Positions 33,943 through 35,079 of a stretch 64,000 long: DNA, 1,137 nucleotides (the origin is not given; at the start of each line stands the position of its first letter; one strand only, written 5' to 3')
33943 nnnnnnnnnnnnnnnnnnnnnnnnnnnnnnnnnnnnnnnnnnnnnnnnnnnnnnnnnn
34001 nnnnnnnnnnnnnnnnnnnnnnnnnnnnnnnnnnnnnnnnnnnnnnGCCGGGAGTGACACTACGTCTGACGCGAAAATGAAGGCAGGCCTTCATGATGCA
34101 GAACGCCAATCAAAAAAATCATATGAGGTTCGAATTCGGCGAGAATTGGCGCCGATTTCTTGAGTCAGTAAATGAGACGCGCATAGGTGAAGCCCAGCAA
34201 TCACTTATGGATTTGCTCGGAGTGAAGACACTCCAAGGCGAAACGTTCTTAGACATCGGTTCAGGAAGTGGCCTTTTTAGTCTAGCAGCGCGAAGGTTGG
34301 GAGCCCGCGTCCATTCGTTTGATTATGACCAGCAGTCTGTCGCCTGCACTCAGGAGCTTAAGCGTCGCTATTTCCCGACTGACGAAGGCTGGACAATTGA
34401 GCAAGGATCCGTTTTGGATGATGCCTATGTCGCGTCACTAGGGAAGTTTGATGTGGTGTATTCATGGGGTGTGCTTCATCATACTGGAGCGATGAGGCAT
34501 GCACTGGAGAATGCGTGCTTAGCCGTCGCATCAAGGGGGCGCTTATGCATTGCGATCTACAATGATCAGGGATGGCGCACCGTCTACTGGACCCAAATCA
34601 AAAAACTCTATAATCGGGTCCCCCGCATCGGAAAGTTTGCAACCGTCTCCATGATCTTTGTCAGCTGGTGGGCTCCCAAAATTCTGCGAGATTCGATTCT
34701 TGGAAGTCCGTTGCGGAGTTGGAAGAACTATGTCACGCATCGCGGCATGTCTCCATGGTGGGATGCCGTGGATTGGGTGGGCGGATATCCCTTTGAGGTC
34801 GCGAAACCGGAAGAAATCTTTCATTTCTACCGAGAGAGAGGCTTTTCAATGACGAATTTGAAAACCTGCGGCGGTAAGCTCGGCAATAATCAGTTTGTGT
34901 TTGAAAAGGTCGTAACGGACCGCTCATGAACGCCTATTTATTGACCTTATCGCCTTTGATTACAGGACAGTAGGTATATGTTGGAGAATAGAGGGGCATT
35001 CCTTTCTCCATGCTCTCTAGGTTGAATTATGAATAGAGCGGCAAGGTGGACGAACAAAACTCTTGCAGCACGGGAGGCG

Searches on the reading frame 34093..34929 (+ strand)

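Call 22: search_protein_families(library=ncbifam, proteins=[window:34093-34929:+], max_evalue=0.00001)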
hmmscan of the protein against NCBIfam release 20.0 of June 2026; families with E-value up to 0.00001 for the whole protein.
window:34093-34929:+ (278 aa): 6 families
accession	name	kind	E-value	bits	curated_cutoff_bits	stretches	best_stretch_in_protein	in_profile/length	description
TIGR01983.1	UbiG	equivalog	4.9e-10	39.1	102.95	1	21-158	20-156/228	bifunctional 2-polyprenyl-6-hydroxyphenol methylase/3-demethylubiquinol 3-O-methyltransferase UbiG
TIGR02021.1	BchM-ChlM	equivalog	9.9e-08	31.7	158.9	1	34-182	40-178/218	magnesium protoporphyrin IX methyltransferase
NF001786.0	PRK00517.2-4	equivalog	2.3e-07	30.2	327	1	36-122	131-210/277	50S ribosomal protein L11 methyltransferase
NF043040.1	corrin_prot_MT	hypoth_equivalog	3.1e-06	26.8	180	1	46-154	40-148/216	corrinoid protein-associated methyltransferase CpaM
TIGR04290.1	meth_Rta_06860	hypoth_equivalog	7.3e-06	25.6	300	0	45-132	46-129/226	TIGR04290 family methyltransferase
NF011528.0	PRK14968.1-2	equivalog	9.1e-06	25.3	171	0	35-86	27-79/205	putative methyltransferase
